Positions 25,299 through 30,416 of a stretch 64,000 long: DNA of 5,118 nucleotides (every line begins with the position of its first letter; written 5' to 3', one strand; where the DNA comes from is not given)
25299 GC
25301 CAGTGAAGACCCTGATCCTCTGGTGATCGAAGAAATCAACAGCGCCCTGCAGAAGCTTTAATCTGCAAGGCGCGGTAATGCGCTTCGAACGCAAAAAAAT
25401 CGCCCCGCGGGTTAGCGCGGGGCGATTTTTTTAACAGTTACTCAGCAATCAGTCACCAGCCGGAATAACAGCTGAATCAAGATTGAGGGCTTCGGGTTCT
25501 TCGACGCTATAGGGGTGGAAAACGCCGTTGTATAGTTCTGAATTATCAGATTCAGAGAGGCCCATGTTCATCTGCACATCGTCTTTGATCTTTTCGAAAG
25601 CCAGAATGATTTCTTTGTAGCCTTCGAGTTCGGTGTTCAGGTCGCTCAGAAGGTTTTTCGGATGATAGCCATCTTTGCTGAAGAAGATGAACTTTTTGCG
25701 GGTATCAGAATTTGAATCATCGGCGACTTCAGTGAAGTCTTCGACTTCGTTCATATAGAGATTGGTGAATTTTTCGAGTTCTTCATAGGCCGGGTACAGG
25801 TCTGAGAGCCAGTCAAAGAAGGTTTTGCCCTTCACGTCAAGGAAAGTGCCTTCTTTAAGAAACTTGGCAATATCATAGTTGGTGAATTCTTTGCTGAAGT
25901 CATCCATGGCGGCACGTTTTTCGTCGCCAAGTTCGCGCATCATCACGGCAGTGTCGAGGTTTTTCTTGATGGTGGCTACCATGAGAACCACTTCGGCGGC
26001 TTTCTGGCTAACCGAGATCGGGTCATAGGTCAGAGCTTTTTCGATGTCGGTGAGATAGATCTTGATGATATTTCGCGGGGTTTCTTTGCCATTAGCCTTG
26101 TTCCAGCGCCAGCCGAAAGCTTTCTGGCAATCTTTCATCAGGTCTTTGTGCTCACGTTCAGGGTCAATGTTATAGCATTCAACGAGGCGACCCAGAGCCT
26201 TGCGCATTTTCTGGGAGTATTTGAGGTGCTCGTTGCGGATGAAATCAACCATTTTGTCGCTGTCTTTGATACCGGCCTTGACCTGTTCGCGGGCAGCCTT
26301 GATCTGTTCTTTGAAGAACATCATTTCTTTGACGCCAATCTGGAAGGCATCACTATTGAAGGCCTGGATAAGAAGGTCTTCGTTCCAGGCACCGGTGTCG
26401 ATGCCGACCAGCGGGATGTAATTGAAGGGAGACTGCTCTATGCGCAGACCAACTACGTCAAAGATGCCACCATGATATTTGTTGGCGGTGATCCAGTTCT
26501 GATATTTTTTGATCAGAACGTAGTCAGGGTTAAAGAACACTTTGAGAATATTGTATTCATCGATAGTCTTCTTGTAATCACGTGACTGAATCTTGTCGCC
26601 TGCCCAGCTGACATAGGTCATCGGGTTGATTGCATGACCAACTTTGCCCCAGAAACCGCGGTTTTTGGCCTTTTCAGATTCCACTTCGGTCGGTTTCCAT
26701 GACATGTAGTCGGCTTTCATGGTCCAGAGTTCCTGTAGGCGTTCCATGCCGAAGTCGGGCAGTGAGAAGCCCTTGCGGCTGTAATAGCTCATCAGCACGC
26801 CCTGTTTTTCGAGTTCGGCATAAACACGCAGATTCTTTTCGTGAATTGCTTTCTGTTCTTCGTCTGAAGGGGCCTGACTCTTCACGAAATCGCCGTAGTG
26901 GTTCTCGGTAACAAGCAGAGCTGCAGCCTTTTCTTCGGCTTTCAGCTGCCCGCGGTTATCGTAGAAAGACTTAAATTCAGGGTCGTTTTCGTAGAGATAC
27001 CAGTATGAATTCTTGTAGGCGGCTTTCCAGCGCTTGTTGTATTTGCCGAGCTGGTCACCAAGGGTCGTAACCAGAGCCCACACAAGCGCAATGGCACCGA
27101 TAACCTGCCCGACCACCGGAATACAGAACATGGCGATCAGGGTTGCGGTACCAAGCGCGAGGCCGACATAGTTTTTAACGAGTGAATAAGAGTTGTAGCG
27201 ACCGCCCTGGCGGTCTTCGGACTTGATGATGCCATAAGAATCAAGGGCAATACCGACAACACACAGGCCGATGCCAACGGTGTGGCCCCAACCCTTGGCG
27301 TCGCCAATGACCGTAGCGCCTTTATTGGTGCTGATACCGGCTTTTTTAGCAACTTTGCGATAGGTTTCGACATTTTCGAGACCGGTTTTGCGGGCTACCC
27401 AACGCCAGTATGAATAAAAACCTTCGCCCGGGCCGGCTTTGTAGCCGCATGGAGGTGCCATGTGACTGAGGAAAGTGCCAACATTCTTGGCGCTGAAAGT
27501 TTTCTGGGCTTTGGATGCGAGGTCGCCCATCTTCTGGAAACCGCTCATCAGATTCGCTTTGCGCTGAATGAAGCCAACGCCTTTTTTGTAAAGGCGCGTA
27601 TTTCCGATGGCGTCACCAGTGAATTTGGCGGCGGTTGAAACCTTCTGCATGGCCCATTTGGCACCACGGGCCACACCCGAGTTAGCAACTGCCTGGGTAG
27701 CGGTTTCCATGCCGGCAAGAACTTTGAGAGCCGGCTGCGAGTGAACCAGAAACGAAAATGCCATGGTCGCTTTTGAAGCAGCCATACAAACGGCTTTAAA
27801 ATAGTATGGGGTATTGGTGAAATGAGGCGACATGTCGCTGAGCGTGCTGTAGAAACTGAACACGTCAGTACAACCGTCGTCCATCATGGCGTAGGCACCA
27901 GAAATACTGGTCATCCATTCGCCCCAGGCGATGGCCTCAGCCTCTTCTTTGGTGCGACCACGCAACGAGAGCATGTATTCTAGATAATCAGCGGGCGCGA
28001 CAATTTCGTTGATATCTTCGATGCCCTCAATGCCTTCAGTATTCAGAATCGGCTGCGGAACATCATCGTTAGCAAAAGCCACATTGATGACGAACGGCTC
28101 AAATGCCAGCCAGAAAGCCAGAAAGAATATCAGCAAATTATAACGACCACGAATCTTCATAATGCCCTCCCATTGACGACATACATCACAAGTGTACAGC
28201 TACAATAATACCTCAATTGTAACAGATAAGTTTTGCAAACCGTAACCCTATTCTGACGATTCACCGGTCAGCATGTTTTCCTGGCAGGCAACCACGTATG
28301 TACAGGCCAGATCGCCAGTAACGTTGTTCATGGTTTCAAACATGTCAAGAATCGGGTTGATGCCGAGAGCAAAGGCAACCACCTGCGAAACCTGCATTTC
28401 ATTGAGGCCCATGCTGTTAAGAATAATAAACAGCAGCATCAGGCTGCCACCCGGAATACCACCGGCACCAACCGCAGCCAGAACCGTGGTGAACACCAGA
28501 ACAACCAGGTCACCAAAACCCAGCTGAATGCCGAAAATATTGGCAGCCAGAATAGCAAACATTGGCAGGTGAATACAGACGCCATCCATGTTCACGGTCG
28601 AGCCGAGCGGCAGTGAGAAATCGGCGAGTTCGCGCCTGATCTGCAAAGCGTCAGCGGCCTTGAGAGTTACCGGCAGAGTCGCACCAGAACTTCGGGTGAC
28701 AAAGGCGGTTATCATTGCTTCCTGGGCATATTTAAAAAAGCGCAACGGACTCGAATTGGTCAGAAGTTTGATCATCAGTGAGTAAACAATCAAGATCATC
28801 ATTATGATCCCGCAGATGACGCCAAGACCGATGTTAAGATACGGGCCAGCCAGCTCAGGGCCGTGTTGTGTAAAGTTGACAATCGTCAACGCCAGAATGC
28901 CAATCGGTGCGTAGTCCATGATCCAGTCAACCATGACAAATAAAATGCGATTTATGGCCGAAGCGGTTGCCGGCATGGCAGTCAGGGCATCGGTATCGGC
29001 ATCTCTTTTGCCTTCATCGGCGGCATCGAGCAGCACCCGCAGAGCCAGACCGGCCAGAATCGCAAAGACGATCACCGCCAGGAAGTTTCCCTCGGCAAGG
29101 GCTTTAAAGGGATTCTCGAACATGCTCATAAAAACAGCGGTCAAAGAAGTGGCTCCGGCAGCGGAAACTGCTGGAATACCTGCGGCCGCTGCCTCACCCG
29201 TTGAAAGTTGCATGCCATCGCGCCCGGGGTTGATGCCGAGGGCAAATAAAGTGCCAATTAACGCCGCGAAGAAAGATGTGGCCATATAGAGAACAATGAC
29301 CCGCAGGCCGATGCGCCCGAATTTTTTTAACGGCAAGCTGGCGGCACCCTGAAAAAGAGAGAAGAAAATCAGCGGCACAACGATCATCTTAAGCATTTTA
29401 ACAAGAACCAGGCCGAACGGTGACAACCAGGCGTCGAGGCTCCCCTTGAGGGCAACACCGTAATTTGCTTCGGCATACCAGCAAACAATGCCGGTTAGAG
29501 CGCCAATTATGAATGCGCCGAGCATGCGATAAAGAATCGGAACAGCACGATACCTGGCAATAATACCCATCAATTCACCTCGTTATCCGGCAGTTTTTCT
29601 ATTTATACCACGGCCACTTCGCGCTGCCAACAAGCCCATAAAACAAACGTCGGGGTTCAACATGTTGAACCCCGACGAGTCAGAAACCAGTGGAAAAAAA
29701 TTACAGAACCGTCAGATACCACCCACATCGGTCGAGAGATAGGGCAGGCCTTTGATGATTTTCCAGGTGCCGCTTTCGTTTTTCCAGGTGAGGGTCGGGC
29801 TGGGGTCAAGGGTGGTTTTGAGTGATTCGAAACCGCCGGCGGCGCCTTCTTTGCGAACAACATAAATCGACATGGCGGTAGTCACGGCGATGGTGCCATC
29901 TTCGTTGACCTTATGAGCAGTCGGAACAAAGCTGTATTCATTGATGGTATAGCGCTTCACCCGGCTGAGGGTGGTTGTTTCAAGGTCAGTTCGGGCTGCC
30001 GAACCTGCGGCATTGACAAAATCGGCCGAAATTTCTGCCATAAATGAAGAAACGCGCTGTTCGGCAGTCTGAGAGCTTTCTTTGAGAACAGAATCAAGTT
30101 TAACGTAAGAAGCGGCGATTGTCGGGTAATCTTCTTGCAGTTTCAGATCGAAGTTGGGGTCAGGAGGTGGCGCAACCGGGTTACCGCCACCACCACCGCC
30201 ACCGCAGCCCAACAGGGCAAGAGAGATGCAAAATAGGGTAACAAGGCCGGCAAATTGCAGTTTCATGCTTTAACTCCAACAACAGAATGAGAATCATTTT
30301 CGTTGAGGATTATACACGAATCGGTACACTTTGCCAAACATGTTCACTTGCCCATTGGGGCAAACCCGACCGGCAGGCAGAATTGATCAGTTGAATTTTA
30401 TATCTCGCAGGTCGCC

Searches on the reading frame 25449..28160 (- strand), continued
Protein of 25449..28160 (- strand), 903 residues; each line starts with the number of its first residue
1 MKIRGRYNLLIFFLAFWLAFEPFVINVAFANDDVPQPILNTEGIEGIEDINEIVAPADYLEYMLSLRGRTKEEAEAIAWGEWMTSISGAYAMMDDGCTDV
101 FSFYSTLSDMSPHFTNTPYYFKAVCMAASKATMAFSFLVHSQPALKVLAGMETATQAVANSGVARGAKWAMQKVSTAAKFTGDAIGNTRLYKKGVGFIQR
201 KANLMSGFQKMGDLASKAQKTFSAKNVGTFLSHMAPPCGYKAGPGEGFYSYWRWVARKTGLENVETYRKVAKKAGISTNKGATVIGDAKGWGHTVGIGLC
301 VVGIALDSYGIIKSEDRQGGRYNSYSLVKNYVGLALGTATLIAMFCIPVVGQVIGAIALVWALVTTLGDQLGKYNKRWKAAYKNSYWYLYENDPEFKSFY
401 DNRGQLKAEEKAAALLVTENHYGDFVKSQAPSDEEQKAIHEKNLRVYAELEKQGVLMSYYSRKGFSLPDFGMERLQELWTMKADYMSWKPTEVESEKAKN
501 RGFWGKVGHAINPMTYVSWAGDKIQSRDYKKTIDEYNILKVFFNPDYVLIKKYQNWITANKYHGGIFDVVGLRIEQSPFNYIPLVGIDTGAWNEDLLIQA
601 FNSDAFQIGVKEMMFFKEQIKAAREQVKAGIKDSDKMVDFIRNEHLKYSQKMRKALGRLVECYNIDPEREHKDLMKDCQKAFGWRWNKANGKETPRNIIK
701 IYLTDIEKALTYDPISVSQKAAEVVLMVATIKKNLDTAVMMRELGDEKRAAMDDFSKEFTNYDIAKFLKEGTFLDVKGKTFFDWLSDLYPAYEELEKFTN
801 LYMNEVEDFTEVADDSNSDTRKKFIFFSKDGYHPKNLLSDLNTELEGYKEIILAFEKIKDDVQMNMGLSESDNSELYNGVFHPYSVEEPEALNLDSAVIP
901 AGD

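Call 63: find_encoding_contigs(protein=P0206, flank=10000, max_places=1)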
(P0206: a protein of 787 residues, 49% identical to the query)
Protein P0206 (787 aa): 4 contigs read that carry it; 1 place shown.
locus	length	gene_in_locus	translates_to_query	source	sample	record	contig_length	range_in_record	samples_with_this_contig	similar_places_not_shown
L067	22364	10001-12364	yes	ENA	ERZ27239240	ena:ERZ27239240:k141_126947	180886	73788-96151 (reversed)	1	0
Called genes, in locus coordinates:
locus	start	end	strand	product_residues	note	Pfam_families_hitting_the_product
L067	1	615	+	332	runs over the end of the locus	PF01180:DHO_dh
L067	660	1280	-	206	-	PF04773:FecR (weak)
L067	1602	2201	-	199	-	PF02663:FmdE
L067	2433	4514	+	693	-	PF07715:Plug, PF00593:TonB_dep_Rec_b-barrel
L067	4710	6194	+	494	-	PF03773:ArsP_1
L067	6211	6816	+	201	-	PF13489:Methyltransf_23, PF13847:Methyltransf_31, PF08241:Methyltransf_11, PF08242:Methyltransf_12 (weak), PF13649:Methyltransf_25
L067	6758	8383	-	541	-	PF03023:MurJ, PF01554:MatE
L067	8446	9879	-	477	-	PF00520:Ion_trans, PF02254:TrkA_N, PF22614:Slo-like_RCK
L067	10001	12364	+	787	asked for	-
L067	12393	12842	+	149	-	-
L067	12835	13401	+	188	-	-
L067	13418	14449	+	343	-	PF07719:TPR_2 (faint), PF13176:TPR_7 (faint), PF13181:TPR_8 (faint), PF13428:TPR_14 (faint), PF13432:TPR_16 (faint), PF14559:TPR_19 (faint)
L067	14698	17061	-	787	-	PF13646:HEAT_2 (weak)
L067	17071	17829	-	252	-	-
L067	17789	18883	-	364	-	-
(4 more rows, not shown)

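Call 68: search_solved_structures(query=A3, max_evalue=1)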
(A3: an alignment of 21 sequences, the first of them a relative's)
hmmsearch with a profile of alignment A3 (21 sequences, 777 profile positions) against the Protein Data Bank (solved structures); distinct sequences matched with E-value up to 1: 0.

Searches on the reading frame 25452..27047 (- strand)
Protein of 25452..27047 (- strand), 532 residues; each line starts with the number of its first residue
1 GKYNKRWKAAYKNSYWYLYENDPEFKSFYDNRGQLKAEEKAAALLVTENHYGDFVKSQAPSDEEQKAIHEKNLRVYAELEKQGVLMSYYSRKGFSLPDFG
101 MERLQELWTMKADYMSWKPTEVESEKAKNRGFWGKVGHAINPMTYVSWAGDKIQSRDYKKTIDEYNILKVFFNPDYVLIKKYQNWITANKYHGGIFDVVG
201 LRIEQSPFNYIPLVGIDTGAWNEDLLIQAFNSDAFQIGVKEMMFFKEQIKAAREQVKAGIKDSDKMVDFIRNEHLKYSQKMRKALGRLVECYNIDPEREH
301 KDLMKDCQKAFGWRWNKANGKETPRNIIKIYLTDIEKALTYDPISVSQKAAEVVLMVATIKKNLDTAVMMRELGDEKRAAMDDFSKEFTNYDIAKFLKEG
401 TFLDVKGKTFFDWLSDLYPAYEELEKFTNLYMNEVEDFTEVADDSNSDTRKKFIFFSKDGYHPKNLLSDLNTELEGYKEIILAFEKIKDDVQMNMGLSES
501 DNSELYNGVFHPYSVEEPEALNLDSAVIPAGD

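Call 57: predict_structure(alignment_id=A2)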
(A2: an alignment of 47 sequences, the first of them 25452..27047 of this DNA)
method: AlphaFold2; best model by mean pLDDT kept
length: 532 residues; sequences in the alignment: 47
mean_pLDDT: 86.2   pTM: 0.77
mean pLDDT of the five models: 86.2, 85.5, 84.7, 79.9, 79.3
residues with pLDDT >= 90: 270; 70-90: 211; 50-70: 39; < 50: 12
segments of 3 or more residues with pLDDT < 50: 452-457, 528-532
pLDDT, mean of each block of 10 residues (from residue 1): 80 91 93 90 88 70 83 85 92 83 90 86 82 74 68 77 85 93 92 89 90 89 94 92 92 88 87 93 96 95 94 92 95 95 94 89 91 92 93 90 69 67 94 94 79 48 87 95 94 88 88 82 60 32
secondary structure, 60 per line:
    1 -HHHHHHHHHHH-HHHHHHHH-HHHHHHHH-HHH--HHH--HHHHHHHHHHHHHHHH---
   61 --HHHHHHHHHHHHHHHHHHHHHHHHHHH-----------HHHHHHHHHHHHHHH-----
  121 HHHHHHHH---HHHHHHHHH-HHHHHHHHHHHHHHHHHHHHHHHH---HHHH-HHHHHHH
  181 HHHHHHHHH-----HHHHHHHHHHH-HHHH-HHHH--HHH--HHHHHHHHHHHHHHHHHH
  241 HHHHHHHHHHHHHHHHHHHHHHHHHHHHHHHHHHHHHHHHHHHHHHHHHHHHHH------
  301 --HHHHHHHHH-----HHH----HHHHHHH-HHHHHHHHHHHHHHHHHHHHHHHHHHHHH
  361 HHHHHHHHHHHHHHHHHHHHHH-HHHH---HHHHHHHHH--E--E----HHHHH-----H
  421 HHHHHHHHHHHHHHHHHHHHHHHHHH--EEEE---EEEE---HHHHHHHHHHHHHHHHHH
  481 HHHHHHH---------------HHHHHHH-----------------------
elements in order: H2-12 H14-21 H23-30 H42-57 H63-89 H101-115 H121-128 H132-140 H142-165 H169-172 H174-189 H195-205 H207-210 H212-215 H223-294 H303-311 H324-330 H332-382 H384-387 H391-399 H410-414 H420-446 E449-452 E456-459 H463-487 H503-509

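Call 59: fold_search(model_id=the predicted structure, library=pdb)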
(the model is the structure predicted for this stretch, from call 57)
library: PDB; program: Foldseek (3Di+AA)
matches with E <= 10: 79; with E <= 0.001: 0
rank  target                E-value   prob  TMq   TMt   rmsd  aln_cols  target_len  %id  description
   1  6h2e_Q                6.0e-01  0.11  0.08  0.16  32.7       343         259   11  Structure of the soluble AhlC of the tripartite alpha-pore forming toxin, AHL, from Aeromonas hydrophila. (released 2019-07-10)
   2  7zbz_C                9.9e-01  0.03  0.09  0.07  36.1       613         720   11  CAND1 delhairpin-SCF-SKP2 CAND1 partly engaged SCF partly rocked (released 2023-04-19)
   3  6h2d_Q                1.3e+00  0.15  0.11  0.24  16.3       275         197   10  Structure of the soluble AhlC of the tripartite alpha-pore forming toxin, AHL, from Aeromonas hydrophila. (released 2019-07-10)
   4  8wdf                  1.7e+00  0.07  0.10  0.16  35.1       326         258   12  Chemoreceptor PilJ from Pseudomonas aeruginosa PA14 (released 2024-07-24)
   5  6h2e_P                1.8e+00  0.12  0.15  0.23  18.1       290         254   11  Structure of the soluble AhlC of the tripartite alpha-pore forming toxin, AHL, from Aeromonas hydrophila. (released 2019-07-10)
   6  6h2d_S                1.8e+00  0.12  0.15  0.24  16.0       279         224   13  Structure of the soluble AhlC of the tripartite alpha-pore forming toxin, AHL, from Aeromonas hydrophila. (released 2019-07-10)
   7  5hu6_D                1.9e+00  0.38  0.19  0.34  11.6       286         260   10  Structure of the T. brucei haptoglobin-haemoglobin receptor bound to human haptolgobin-haemoglobin (released 2016-03-02)
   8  7zeu_A                1.9e+00  0.06  0.11  0.15  38.1       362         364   11  Crystal structure of human Clusterin, crystal form II (released 2023-10-11)
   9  6w08_A                2.5e+00  0.06  0.11  0.14  28.3       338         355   12  Crystal Structure of Motility Associated Killing Factor E from Vibrio cholerae (released 2020-03-11)
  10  6z0c_C                2.6e+00  0.08  0.09  0.20  31.5       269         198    7  Structure of in silico modelled artificial Maquette-3 protein (released 2021-03-17)
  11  2nrj                  2.7e+00  0.06  0.11  0.15  24.9       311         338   11  Crystal Structure of Hemolysin binding component from Bacillus cereus (released 2006-11-14)
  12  8ga7                  2.7e+00  0.05  0.13  0.14  32.9       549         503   12  Geometrically programmable nanomaterial construction using regularized protein building blocks (released 2024-03-13)
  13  6r1j_J                2.9e+00  0.10  0.14  0.23  34.6       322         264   12  Structure of the soluble AhlC triple head mutant of the tripartite alpha-pore forming toxin, AHL, from Aeromonas hydro (released 2019-07-10)
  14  4wjg_4                3.0e+00  0.20  0.18  0.31  12.1       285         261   13  Structure of T. brucei haptoglobin-hemoglobin receptor binding to human haptoglobin-hemoglobin (released 2014-11-26)
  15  6ttu_C                3.0e+00  0.01  0.08  0.06  35.0       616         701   10  Ubiquitin Ligation to substrate by a cullin-RING E3 ligase at 3.7A resolution: NEDD8-CUL1-RBX1 N98R-SKP1-monomeric b-T (released 2020-02-12)
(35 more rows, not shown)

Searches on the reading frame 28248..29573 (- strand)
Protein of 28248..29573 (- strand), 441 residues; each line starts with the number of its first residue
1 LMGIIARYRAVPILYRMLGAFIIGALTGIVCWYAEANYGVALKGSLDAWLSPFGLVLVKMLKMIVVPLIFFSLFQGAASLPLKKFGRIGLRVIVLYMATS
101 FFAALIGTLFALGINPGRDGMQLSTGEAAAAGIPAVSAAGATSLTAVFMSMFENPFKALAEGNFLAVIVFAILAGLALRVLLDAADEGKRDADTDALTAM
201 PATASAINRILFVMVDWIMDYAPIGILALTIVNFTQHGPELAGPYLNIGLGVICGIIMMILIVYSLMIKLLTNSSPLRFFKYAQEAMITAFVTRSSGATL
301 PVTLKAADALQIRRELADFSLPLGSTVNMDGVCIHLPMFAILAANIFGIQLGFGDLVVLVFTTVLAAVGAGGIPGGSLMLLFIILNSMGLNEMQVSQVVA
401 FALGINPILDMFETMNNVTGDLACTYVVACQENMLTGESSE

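Call 11: search_protein_families(library=pfam, proteins=[window:28248-29573:-], max_evalue=0.001)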
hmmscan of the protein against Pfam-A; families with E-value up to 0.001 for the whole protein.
window:28248-29573:- (441 aa): 1 family
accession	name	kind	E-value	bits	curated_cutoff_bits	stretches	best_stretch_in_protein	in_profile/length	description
PF00375.23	SDF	-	3.1e-97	326.5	27.9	1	14-429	2-385/387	Sodium:dicarboxylate symporter family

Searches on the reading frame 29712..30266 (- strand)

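Call 11: search_protein_families(library=pfam, proteins=[window:29712-30266:-], max_evalue=0.001)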
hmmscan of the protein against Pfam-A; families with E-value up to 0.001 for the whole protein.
window:29712-30266:- (184 aa): 0 families

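Call 39: search_protein_families(library=ncbifam, proteins=[window:29712-30266:-], max_evalue=0.1)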
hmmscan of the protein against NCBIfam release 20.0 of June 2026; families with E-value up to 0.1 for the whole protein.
window:29712-30266:- (184 aa): 1 family
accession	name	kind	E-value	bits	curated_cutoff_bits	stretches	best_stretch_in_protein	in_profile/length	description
NF058595.1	invert_tail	domain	0.022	15.1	37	1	5-31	56-82/113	lipo-invert putative C-terminal anchoring domain-containing protein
